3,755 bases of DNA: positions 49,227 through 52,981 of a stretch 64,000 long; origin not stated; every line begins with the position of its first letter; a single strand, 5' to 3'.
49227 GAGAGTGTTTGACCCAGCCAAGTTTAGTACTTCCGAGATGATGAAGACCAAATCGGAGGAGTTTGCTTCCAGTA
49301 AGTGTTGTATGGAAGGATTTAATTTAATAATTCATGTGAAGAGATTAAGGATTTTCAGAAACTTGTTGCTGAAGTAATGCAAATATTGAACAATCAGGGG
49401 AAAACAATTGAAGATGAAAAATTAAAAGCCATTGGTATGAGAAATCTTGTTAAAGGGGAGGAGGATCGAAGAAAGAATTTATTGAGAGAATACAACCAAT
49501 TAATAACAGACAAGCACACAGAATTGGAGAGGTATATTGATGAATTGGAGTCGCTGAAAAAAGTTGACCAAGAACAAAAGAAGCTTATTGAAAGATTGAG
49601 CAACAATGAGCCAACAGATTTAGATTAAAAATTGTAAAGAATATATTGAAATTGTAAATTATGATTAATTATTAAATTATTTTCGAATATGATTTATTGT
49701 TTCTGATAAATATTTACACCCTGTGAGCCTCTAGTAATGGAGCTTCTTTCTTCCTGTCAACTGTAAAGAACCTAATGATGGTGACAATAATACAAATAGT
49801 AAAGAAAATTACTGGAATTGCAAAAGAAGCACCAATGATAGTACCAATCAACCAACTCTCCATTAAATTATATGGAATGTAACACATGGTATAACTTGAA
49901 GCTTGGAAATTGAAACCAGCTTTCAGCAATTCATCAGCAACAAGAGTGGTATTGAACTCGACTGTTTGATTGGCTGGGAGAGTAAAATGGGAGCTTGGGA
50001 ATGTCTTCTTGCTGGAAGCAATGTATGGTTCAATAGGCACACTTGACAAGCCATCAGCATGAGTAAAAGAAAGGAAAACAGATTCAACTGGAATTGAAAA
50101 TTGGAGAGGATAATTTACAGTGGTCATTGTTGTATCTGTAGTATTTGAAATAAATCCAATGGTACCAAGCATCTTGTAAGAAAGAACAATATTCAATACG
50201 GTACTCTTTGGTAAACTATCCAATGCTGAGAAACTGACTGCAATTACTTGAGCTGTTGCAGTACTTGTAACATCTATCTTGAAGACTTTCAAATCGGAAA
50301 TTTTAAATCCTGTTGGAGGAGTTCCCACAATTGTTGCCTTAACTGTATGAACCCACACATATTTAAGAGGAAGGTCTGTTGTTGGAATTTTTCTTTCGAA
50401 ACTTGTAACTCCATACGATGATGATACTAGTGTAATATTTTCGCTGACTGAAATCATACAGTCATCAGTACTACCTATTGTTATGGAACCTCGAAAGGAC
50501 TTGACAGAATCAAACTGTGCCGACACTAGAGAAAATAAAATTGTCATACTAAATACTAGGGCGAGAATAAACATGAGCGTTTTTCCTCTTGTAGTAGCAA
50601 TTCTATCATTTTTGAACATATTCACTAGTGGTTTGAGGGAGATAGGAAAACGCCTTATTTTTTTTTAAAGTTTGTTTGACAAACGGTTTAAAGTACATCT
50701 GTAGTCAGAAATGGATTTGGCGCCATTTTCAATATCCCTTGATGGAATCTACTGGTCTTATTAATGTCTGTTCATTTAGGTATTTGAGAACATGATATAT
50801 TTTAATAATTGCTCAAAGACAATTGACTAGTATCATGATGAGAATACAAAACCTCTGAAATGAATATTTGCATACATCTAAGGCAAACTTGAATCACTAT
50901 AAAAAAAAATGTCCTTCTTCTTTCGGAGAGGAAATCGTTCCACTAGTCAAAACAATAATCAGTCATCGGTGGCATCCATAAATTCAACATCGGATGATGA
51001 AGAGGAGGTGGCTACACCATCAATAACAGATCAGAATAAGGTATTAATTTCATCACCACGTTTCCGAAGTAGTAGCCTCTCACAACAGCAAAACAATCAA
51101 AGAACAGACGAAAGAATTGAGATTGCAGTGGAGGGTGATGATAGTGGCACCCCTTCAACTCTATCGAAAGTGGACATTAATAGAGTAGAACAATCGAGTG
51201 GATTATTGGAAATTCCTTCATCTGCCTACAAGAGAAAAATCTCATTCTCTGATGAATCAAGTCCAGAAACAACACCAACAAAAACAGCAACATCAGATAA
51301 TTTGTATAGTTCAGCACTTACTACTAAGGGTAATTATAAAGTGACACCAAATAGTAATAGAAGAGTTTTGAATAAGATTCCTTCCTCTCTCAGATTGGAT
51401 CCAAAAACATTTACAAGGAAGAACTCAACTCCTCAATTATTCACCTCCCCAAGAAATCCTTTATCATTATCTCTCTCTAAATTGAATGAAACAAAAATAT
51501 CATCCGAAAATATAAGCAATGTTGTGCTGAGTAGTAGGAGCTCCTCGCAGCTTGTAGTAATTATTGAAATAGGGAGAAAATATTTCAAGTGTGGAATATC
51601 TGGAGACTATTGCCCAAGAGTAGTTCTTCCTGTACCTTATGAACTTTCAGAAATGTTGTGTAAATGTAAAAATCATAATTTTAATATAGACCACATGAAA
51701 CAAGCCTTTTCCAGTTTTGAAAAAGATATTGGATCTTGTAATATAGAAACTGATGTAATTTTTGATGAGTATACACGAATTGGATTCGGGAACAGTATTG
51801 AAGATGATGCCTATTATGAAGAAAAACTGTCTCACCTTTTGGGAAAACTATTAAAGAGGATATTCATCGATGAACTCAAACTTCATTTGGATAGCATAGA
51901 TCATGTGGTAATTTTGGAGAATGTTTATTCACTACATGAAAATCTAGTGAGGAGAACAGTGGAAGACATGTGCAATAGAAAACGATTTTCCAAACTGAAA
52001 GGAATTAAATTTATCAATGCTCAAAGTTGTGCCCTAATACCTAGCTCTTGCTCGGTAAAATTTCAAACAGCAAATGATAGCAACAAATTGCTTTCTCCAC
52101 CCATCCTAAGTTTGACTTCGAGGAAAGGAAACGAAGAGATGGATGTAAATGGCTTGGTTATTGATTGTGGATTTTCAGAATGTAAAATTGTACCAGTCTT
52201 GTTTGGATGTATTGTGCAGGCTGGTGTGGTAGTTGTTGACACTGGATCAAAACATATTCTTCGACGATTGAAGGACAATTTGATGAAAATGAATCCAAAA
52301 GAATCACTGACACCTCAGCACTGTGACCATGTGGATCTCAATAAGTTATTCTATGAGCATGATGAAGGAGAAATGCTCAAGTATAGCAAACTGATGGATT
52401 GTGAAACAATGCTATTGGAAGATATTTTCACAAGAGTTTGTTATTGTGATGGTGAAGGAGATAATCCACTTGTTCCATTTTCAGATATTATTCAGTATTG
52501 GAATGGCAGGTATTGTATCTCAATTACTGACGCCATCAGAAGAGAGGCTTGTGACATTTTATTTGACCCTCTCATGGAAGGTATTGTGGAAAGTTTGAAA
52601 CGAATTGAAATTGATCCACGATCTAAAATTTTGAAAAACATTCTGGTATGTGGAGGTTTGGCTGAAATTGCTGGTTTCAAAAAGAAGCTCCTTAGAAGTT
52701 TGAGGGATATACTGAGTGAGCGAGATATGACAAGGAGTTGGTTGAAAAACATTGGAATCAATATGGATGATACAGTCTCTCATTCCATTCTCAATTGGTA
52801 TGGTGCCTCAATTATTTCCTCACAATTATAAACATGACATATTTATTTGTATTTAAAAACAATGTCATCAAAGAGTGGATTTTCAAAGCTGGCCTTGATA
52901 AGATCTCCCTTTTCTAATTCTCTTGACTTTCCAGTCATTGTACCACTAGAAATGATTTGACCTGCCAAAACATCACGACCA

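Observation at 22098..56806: Recurrent composite E2F-like promoter motif (ATCGA - N3-10 - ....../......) upstream of cell-cycle and centriole genes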

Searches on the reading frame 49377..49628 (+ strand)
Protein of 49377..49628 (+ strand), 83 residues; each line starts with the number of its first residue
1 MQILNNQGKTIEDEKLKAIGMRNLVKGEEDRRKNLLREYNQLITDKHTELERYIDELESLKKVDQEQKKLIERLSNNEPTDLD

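Call 25: search_protein_families(library=pfam, proteins=[window:49377-49628:+], max_evalue=0.001)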
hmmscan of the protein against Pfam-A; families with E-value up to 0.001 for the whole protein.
window:49377-49628:+ (83 aa): 1 family
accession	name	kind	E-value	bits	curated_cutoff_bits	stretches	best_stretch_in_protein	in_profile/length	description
PF14931.11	IFT20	-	7.9e-22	78.1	27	1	1-74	46-119/119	Intraflagellar transport complex B, subunit 20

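Call 85: find_related_loci(query=window:49377-49628:+, collection=metagenome_contigs, flank=3000)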
Query window:49377-49628:+ (83 aa) in metagenome_contigs; peptide patterns used: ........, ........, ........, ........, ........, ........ (x = any residue, [..] = any of these).
600 stretches matched a pattern (row limit reached: there are more); 3 encode a relative of the query (tblastn E <= 1e-3); 3 distinct loci.
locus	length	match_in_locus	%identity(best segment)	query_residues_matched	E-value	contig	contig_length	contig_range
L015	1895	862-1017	50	32-79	2e-9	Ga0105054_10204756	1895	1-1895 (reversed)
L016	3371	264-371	56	44-79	7e-9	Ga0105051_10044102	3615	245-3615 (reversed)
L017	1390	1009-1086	69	54-79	1e-8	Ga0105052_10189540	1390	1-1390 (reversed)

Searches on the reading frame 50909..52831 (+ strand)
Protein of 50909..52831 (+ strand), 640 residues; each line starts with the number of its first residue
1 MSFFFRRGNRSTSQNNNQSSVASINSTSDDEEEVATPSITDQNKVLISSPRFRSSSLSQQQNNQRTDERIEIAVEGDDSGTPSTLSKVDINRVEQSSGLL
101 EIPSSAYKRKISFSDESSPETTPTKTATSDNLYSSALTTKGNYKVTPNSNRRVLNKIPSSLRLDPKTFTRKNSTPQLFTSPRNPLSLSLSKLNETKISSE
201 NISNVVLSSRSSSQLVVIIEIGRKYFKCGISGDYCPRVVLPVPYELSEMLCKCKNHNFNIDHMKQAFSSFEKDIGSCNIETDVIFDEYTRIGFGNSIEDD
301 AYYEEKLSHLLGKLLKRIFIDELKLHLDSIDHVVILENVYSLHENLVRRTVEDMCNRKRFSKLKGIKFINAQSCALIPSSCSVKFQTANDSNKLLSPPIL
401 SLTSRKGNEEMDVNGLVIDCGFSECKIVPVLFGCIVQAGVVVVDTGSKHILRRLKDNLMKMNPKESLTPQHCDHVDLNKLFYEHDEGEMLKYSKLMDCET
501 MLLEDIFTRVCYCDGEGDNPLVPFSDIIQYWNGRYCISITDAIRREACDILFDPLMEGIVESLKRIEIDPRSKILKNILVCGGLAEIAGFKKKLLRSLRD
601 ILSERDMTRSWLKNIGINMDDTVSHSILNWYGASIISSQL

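Call 26: search_protein_families(library=pfam, proteins=[window:50909-52831:+], max_evalue=0.001)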
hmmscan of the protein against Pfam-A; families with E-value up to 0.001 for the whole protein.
window:50909-52831:+ (640 aa): 1 family
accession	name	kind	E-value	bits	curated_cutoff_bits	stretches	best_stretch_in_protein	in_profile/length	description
PF00022.25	Actin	-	1.2e-16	60.8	27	2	216-513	6-243/410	Actin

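Call 64: search_solved_structures(query=window:50909-52831:+, max_evalue=0.001)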
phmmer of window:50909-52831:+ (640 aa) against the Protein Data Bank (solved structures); distinct sequences matched with E-value up to 0.001: 4.
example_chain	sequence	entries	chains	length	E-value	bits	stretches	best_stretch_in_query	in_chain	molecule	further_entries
6f1t_J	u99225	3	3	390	6.4e-10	41.6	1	415-609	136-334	Actin related protein 10 homolog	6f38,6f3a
9b7j_J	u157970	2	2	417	7.9e-10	41.3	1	415-609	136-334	Actin-related protein 10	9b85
30dr_J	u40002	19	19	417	8.4e-10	41.3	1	415-609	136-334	Arp11 | ACTIN RELATED PROTEIN 11 | Actin-related protein 10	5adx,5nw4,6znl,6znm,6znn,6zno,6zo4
5afu_J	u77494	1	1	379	1.3e-09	40.6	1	415-609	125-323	DYNACTIN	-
